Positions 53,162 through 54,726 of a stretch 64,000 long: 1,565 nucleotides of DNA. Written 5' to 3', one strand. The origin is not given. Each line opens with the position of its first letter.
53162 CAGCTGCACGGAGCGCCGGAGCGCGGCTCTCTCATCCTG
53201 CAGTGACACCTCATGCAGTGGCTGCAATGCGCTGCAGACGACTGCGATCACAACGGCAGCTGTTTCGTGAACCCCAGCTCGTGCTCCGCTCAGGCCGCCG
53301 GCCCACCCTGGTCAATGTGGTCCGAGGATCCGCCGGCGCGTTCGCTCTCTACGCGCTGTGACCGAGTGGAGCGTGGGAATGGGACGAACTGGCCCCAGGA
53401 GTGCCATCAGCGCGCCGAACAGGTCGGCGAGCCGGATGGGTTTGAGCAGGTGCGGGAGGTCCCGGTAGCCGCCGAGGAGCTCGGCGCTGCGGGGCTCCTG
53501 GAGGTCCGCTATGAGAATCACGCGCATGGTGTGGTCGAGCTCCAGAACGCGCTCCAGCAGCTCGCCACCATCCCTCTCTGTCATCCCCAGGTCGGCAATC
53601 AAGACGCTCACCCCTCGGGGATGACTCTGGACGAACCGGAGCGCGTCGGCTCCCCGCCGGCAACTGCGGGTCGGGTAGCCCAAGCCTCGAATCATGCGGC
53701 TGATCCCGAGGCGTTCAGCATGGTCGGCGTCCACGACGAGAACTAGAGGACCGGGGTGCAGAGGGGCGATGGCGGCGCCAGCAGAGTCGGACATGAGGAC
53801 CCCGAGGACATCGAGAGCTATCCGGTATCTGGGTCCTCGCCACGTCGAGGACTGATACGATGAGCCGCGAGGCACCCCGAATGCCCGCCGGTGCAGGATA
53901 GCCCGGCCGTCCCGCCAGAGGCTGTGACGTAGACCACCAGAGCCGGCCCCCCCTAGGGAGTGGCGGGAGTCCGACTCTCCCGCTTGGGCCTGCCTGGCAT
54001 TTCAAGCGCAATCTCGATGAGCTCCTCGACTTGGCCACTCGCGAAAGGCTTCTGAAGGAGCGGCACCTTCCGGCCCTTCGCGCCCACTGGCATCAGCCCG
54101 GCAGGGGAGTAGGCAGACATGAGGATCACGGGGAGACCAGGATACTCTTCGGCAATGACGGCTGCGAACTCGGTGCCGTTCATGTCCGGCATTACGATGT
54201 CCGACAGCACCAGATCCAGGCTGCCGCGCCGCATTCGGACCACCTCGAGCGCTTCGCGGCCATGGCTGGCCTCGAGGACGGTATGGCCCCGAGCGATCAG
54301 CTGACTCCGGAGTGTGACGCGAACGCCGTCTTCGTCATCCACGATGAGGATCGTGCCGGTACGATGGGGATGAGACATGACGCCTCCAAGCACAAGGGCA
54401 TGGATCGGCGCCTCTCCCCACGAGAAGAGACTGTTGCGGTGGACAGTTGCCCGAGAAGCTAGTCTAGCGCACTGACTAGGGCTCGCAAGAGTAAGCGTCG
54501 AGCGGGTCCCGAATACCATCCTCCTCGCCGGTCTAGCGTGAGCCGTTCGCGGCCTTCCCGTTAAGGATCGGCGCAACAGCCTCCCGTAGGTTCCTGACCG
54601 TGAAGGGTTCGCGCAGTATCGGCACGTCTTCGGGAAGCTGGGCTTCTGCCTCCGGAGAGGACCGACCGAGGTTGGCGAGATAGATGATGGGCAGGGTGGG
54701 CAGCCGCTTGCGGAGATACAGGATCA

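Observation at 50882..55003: Four orphan single-domain receivers, two of them paralogous pseudo-receivers with Asn at the acceptor site, and no histidine kinase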

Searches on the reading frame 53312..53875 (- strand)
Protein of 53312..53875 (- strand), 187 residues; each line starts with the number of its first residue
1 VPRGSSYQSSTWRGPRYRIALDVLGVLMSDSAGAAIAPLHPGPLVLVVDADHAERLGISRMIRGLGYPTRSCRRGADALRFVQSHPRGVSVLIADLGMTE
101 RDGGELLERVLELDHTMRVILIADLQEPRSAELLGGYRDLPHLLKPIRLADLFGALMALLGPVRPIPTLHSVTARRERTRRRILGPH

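Call 3: search_protein_families(library=pfam, proteins=[window:53312-53875:-], max_evalue=0.1)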
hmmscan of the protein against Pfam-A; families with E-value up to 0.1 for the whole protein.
window:53312-53875:- (187 aa): 1 family
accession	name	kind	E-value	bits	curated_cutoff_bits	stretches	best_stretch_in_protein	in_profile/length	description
PF00072.30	Response_reg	-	2.3e-10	41.1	30.2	1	45-154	1-108/111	Response regulator receiver domain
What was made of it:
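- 53312..53794 (-): R2: 160-aa degenerate receiver. Asp acceptor and Lys are kept. The second acidic residue is Ala and the Thr position is Ala or Asp. Pfam 41.1 bits (call 3).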

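Call 61: search_protein_families(library=ncbifam, proteins=[window:53312-53794:-], max_evalue=0.01)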
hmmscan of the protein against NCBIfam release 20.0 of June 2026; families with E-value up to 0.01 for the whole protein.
window:53312-53794:- (160 aa): 17 families
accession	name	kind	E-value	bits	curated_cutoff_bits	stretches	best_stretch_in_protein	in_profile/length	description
NF046020.1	HisKinCckABruc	equivalog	3.1e-08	31.9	1000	1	17-128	751-862/868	cell cycle histidine kinase CckA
NF046022.1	RespRegCpdRBruc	equivalog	7.7e-07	29.1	180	1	18-127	4-111/120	cell cycle two-component system response regulator CpdR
NF046026.1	HisKinCckACaul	equivalog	4.7e-06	25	1000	1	18-124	561-667/678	cell cycle histidine kinase CckA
TIGR01818.1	ntrC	equivalog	4.8e-06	25.6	558.6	1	18-97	1-78/463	nitrogen regulation protein NR(I)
NF053512.1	nitric_RR_NosR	exception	6e-06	25.5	400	1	18-94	1-76/422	response regulator c-di-GMP phosphodiesterase, NosR family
NF008099.0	PRK10841.1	equivalog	2.2e-05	22.4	920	1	18-95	827-902/949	two-component system sensor histidine kinase RcsC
NF007928.2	PRK10643.1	equivalog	3.2e-05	23.7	330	1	18-133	3-116/216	two-component system response regulator PmrA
NF006900.1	PRK09390.1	equivalog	7.6e-05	22.3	255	1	17-96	6-83/203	response regulator FixJ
NF008469.0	PRK11361.1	equivalog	0.00028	19.7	714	1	17-104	6-91/461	acetoacetate metabolism transcriptional regulator AtoC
NF007969.0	PRK10693.1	equivalog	0.00043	19.4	329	1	18-130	10-121/337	two-component system response regulator RssB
NF047793.1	ResRegPgtA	equivalog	0.00048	19.1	650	1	18-96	8-84/414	two-component system response regulator PgtA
NF007689.0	PRK10365.1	equivalog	0.00065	18.6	760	1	18-129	8-117/441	sigma-54-dependent response regulator transcription factor ZraR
NF011695.0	PRK15115.1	equivalog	0.0012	17.7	763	1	18-96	9-85/445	two-component system response regulator GlrR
NF040749.1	tetrathio_RR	equivalog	0.0014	18.3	290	1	18-100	2-82/191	tetrathionate respiration response regulator TtrR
NF008176.1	PRK10923.1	equivalog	0.0014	17.3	620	1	18-114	6-103/469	nitrogen regulation protein NR(I)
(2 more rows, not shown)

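Call 70: search_solved_structures(query=window:53312-53794:-, max_evalue=0.001, show_alignments=2)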
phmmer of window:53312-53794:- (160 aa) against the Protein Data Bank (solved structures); distinct sequences matched with E-value up to 0.001: 16.
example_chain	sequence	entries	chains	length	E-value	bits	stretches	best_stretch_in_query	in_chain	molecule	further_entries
8xat_A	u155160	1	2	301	1.6e-09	41.1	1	6-125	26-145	Two-component response regulator ARR1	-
9h6e_D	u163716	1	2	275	1.4e-08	38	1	17-125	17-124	Two-component response regulator ARR1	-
6tne_A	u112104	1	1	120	3e-06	30.5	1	18-125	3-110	Histidine kinase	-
6swl_A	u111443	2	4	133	5.7e-06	29.6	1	17-129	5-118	Two-component response regulator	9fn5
2ayz_A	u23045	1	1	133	1.3e-05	28.3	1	17-103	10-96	Sensor kinase protein rcsC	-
2jvj_A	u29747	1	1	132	1.6e-05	28.1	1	18-130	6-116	Sporulation initiation phosphotransferase F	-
2ayx_A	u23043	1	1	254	4.8e-05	26.5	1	16-96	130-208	Sensor kinase protein rcsC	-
1fsp_A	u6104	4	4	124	4.8e-05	26.5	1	18-129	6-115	STAGE 0 SPORULATION PROTEIN F | SPORULATION RESPONSE REGULATORY PROTEIN | Sporulation initiation phosphotransferase F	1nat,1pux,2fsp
3q15_C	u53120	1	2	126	4.8e-05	26.5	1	18-129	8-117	Sporulation initiation phosphotransferase F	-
1ys6_A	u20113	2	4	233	5.5e-05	26.3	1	15-134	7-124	Transcriptional regulatory protein prrA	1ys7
1pey_A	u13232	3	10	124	0.00012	25.2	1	18-129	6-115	Sporulation initiation phosphotransferase F | SPORULATION RESPONSE REGULATORY PROTEIN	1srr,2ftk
1f51_E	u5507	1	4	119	0.00014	25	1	18-128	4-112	SPORULATION INITIATION PHOSPHOTRANSFERASE F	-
2jvk_A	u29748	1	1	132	0.00026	24.1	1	18-129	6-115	Sporulation initiation phosphotransferase F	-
2jvi_A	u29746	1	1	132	0.00041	23.5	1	18-99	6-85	Sporulation initiation phosphotransferase F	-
7c1j_A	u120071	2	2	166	0.00048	23.3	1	9-150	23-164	Histidine kinase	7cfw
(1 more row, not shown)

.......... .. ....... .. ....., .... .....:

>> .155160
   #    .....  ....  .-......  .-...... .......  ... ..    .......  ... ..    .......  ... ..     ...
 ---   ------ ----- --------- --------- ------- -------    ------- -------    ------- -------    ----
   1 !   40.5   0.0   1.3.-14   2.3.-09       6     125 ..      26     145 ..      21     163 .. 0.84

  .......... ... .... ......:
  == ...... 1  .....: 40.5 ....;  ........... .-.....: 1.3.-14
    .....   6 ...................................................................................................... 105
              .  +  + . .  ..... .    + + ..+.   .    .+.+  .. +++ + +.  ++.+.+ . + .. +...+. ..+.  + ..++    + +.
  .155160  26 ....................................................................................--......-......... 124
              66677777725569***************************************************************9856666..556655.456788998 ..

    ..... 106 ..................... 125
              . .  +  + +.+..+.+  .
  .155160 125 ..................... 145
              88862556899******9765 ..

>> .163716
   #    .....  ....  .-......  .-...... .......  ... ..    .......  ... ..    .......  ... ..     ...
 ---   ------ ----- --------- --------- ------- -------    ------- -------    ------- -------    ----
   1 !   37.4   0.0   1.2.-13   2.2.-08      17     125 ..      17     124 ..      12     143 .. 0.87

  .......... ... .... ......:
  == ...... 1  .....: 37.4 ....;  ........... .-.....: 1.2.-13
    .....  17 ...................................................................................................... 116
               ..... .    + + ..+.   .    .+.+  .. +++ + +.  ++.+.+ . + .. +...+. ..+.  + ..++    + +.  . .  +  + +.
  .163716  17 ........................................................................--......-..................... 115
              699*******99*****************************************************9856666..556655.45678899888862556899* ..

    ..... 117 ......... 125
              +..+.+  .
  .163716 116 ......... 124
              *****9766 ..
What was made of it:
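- Checked: Its second acidic residue (DD2) is Ala and the Thr position is Ala or Asp (call 70).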

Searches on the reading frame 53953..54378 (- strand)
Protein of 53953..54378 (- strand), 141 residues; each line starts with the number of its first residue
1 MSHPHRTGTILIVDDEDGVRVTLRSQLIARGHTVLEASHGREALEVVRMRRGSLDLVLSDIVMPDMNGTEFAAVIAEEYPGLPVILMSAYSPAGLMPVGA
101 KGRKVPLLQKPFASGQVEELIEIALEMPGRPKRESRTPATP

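Call 61: search_protein_families(library=ncbifam, proteins=[window:53953-54378:-], max_evalue=0.01)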
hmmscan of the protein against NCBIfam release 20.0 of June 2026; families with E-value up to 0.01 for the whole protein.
window:53953-54378:- (141 aa): 86 families (the best 25 are shown)
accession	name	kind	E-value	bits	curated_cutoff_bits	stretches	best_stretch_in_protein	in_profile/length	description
NF046020.1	HisKinCckABruc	equivalog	3.5e-23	81.4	1000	1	8-119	750-861/868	cell cycle histidine kinase CckA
NF046026.1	HisKinCckACaul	equivalog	4.5e-18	64.7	1000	1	7-113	558-664/678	cell cycle histidine kinase CckA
NF008469.0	PRK11361.1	equivalog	4.8e-17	61.8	714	1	9-128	6-123/461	acetoacetate metabolism transcriptional regulator AtoC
NF046022.1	RespRegCpdRBruc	equivalog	2.3e-16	59.9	180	1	9-113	3-105/120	cell cycle two-component system response regulator CpdR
TIGR01818.1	ntrC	equivalog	1.4e-15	57.1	558.6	1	10-128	1-117/463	nitrogen regulation protein NR(I)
NF053512.1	nitric_RR_NosR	exception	2.6e-15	56.4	400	1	10-126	1-116/422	response regulator c-di-GMP phosphodiesterase, NosR family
NF010076.0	PRK13557.1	subfamily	1.4e-14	53.5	631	1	7-128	415-536/540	histidine kinase famiy protein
NF007969.0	PRK10693.1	equivalog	3.5e-14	52.6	329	1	1-90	1-88/337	two-component system response regulator RssB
NF011695.0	PRK15115.1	equivalog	5.1e-14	51.9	763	1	5-126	4-123/445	two-component system response regulator GlrR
NF045505.1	RR_RssB_Pseudo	equivalog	8.2e-13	48.2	700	1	7-89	5-85/394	two-component system response regulator RssB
NF008176.1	PRK10923.1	equivalog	2.1e-12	46.4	620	1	7-125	3-119/469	nitrogen regulation protein NR(I)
NF033120.0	vanR_FM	exception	2.4e-12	47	460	1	9-90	5-83/231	vancomycin resistance response regulator transcription factor, VanR-F/VanR-M family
NF045944.1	ResRegRpaBCyano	equivalog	2.5e-12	46.7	330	1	11-126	1-113/229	response regulator transcription factor RpaB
NF041733.1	resp_reg_CseB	equivalog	2e-11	43.7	350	1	9-91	2-81/228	two-component system response regulator CseB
NF007135.0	PRK09581.1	equivalog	2.1e-11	43.3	474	1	7-90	2-85/457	PleD family two-component system response regulator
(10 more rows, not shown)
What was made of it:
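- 53953..54378 (-): R3: 141-aa canonical single-domain receiver (DD, D, S, K all present). The best NCBIfam similarity is to CckA-receiver/CpdR-type models, below cut-off (call 61).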

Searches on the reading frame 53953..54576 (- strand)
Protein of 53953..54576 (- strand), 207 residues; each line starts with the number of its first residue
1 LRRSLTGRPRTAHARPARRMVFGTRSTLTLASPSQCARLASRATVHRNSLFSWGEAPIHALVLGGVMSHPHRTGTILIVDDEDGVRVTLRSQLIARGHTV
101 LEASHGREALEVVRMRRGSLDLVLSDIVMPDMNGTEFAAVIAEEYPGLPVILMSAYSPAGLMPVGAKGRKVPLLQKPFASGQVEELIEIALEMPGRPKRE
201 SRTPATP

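Call 3: search_protein_families(library=pfam, proteins=[window:53953-54576:-], max_evalue=0.1)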
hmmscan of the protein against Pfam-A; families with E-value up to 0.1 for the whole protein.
window:53953-54576:- (207 aa): 1 family
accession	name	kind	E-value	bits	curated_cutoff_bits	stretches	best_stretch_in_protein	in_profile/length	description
PF00072.30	Response_reg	-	3.2e-19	69.6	30.2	1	76-187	1-110/111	Response regulator receiver domain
